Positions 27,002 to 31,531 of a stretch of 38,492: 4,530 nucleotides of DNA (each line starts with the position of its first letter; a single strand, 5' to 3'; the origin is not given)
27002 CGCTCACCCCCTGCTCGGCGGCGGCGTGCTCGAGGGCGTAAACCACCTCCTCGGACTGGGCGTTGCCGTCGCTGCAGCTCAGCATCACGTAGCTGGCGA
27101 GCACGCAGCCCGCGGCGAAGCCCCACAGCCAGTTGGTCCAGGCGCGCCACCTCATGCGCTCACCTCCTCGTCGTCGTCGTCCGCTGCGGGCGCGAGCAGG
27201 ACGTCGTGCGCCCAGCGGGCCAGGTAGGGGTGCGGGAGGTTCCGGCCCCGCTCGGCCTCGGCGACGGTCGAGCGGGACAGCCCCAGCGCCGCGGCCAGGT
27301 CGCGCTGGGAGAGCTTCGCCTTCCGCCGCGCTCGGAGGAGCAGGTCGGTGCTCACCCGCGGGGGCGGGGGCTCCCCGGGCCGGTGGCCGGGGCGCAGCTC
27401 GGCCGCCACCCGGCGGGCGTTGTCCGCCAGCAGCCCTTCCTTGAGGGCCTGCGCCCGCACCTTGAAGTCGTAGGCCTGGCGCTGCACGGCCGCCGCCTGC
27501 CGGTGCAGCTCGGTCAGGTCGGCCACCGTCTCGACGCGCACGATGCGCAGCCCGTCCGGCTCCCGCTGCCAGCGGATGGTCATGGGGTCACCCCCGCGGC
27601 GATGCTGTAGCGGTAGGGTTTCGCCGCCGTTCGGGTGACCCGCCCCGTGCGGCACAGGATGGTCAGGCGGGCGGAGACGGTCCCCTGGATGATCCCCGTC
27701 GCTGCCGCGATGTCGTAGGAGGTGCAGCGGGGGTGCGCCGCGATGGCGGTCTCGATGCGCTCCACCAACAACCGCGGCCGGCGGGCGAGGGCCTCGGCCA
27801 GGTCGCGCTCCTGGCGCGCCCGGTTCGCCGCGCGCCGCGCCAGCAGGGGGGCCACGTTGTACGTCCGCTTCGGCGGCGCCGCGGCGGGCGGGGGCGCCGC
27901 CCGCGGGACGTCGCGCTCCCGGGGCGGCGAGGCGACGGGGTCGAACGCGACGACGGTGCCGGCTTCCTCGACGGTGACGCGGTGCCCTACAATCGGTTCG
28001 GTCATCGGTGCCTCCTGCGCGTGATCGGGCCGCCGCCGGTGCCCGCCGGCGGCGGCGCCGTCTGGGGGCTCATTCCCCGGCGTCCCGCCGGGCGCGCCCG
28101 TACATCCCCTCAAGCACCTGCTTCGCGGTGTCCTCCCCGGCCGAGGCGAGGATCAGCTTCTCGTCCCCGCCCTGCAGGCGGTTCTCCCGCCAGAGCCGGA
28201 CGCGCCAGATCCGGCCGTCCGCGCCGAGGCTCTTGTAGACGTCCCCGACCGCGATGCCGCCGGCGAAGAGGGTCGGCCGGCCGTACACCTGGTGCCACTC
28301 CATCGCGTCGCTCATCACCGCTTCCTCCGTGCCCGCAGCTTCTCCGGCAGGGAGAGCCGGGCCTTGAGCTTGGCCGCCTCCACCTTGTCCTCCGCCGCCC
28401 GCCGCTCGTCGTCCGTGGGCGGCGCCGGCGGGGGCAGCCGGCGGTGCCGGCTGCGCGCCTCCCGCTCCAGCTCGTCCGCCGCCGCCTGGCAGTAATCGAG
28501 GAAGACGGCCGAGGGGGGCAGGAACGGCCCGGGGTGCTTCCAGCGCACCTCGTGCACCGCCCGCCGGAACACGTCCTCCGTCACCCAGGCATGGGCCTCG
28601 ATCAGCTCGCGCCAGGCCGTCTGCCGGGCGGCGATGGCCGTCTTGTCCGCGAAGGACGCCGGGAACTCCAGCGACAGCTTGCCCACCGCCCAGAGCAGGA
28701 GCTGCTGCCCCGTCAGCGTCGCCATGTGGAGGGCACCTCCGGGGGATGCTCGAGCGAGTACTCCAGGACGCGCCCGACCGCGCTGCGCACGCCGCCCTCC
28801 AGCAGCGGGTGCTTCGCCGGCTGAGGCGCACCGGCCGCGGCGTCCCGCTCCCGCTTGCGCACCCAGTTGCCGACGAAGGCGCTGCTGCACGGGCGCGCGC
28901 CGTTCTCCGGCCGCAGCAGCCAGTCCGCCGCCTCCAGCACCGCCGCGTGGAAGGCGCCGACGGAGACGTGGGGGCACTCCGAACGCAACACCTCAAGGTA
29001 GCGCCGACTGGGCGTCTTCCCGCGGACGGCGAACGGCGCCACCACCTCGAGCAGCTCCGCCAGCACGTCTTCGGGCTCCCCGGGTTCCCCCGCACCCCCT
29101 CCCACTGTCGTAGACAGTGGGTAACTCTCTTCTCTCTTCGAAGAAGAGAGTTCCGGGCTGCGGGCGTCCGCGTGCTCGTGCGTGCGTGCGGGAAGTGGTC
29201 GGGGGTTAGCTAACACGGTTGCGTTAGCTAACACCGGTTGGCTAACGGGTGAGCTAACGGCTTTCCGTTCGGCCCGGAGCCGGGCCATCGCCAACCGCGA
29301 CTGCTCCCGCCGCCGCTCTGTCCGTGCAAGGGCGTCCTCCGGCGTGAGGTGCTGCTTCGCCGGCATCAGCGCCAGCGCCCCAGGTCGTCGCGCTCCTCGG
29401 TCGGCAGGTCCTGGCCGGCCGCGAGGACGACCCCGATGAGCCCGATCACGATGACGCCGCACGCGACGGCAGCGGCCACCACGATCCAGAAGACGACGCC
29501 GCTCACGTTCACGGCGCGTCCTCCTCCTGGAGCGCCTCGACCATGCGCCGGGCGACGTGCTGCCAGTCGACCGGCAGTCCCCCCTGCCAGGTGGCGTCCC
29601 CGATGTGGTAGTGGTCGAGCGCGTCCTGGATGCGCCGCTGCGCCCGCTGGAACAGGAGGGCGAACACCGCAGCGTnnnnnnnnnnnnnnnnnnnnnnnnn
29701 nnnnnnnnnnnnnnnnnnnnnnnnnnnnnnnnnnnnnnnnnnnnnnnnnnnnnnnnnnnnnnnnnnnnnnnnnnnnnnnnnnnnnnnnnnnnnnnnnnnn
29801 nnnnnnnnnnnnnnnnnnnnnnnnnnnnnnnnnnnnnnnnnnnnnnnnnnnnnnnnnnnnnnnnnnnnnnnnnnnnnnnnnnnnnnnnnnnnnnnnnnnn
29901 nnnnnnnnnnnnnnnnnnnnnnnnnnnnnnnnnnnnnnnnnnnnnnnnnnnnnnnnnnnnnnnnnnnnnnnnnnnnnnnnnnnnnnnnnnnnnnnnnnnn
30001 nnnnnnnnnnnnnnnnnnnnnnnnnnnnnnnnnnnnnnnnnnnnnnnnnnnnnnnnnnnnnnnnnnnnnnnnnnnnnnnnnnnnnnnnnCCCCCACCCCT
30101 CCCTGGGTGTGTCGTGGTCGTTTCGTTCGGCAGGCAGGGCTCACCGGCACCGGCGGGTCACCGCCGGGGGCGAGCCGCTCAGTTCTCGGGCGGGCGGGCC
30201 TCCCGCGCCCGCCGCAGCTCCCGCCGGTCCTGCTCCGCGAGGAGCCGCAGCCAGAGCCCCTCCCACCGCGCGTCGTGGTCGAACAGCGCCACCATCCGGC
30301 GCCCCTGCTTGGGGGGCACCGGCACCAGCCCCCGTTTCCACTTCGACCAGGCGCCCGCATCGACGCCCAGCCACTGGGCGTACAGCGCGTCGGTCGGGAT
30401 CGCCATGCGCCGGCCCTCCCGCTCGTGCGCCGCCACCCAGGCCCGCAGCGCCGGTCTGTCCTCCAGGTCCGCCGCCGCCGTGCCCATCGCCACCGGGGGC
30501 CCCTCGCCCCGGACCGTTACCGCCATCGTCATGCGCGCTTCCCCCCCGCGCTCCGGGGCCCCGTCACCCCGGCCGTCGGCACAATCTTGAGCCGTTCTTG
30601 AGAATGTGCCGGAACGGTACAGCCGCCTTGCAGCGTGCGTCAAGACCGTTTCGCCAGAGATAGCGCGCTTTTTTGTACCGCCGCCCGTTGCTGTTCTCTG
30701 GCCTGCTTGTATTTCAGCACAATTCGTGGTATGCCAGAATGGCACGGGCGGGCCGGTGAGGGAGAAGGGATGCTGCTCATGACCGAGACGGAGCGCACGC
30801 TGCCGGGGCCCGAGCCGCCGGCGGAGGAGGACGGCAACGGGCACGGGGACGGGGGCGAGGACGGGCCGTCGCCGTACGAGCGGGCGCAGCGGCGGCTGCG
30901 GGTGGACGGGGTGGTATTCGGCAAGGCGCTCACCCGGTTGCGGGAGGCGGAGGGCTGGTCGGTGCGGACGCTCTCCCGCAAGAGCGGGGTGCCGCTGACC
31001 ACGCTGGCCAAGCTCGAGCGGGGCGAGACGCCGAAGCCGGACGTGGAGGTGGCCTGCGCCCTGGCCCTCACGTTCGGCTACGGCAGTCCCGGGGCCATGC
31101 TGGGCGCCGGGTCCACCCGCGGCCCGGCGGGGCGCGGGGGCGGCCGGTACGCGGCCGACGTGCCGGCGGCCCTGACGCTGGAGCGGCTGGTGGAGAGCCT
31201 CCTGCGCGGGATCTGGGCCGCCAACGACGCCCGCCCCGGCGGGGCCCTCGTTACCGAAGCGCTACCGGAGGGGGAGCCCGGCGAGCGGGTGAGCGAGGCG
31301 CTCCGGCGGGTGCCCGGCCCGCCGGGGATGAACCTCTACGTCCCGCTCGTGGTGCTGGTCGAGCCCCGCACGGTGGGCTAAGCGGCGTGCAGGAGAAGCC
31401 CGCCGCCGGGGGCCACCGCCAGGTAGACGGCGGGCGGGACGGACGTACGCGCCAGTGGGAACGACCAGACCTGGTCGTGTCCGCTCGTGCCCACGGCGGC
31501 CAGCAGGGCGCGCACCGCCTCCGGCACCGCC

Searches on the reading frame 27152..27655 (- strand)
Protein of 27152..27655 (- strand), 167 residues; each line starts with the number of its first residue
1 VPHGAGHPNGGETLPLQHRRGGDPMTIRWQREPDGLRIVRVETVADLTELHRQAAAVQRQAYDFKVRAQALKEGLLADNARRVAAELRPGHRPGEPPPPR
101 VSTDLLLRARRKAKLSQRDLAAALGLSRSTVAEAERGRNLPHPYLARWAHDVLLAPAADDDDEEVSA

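Call 67: search_protein_families(library=pfam, proteins=[window:27152-27655:-], max_evalue=0.001)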
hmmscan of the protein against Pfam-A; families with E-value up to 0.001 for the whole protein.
window:27152-27655:- (167 aa): 4 families
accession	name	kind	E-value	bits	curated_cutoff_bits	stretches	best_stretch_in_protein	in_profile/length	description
PF01381.28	HTH_3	-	6.7e-09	36.1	23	1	108-141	3-36/55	Helix-turn-helix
PF13560.12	HTH_31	-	4.3e-08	33.8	27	1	107-158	6-59/64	Helix-turn-helix domain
PF13412.12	HTH_24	-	0.00011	22.1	21.9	1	110-132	13-35/48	Winged helix-turn-helix DNA-binding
PF20432.4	Xre-like-HTH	-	0.0003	21.5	25.8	1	101-133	10-42/63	Antitoxin Xre-like helix-turn-helix domain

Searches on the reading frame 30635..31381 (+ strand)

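Call 67: search_protein_families(library=pfam, proteins=[window:30635-31381:+], max_evalue=0.001)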
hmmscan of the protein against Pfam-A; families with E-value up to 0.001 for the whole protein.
window:30635-31381:+ (248 aa): 3 families
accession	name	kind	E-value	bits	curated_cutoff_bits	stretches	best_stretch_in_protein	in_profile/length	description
PF13560.12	HTH_31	-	1.6e-08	35.1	27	1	95-145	2-52/64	Helix-turn-helix domain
PF01381.28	HTH_3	-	2.5e-08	34.3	23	1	101-149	3-50/55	Helix-turn-helix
PF12844.13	HTH_19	-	0.00056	20.2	30.2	1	96-149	1-53/64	Helix-turn-helix domain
